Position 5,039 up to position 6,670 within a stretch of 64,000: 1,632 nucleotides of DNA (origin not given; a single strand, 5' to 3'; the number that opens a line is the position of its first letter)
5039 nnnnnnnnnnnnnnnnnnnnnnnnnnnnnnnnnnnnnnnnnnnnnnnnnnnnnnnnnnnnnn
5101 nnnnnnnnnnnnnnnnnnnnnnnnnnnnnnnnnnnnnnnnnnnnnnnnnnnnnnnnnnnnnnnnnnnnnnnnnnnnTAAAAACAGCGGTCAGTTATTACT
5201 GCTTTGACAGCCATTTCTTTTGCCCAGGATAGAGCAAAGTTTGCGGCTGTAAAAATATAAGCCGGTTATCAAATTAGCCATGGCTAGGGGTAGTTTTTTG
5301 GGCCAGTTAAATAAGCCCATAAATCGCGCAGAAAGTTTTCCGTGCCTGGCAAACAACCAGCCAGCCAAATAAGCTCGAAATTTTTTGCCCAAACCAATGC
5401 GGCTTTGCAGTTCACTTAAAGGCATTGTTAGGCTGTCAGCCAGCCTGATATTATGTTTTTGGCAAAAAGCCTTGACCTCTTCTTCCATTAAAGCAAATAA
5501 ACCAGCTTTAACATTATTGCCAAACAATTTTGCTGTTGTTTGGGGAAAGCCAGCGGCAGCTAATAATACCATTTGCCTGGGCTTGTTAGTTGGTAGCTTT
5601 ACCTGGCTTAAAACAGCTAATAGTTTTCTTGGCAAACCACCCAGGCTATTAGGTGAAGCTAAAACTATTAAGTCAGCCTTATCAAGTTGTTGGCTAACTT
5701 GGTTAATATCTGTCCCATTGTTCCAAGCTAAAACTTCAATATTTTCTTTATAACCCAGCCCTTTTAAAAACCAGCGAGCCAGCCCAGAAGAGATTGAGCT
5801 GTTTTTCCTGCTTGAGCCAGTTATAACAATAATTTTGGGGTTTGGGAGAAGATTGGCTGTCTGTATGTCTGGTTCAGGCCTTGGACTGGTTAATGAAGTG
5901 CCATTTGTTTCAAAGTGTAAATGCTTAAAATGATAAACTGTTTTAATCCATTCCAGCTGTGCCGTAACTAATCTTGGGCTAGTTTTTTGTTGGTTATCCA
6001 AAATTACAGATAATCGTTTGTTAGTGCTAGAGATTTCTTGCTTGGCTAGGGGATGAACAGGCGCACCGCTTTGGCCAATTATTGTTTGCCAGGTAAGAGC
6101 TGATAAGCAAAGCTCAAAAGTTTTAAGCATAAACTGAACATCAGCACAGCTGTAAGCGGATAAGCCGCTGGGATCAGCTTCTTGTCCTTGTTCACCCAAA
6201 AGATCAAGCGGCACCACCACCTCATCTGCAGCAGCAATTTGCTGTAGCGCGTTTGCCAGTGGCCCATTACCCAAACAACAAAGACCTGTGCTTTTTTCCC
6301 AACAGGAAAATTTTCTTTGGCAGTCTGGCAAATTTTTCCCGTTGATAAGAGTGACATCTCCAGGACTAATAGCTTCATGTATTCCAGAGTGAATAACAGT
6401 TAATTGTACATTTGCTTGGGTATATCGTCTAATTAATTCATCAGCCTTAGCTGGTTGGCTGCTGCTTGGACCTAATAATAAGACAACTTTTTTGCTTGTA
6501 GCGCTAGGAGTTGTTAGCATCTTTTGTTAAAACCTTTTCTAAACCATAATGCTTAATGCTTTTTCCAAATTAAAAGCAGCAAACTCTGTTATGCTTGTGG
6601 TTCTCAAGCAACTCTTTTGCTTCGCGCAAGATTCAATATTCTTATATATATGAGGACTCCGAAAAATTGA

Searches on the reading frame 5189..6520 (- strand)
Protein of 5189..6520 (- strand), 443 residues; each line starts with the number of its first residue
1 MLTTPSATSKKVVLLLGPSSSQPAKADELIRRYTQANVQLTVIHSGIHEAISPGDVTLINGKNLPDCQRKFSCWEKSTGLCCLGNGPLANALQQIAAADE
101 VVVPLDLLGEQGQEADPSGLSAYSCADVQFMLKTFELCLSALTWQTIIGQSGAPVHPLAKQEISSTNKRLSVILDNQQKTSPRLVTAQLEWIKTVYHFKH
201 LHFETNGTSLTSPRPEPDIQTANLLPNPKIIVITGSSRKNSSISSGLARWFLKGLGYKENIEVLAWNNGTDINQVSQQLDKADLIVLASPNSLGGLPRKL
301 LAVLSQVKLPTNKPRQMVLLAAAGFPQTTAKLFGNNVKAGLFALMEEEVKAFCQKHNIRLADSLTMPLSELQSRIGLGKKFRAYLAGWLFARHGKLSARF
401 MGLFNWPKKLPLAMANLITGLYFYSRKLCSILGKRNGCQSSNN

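Call 12: search_protein_families(library=pfam, proteins=[window:5189-6520:-])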
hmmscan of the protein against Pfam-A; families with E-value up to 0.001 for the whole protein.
window:5189-6520:- (443 aa): 1 family
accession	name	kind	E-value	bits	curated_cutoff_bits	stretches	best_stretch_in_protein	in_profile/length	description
PF03358.20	FMN_red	-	2.7e-05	24.2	24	0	228-304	1-93/152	NADPH-dependent FMN reductase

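Call 81: search_protein_families(library=ncbifam, proteins=[window:5189-6520:-], max_evalue=0.01)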
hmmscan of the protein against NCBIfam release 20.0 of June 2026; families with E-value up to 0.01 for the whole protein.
window:5189-6520:- (443 aa): 0 families
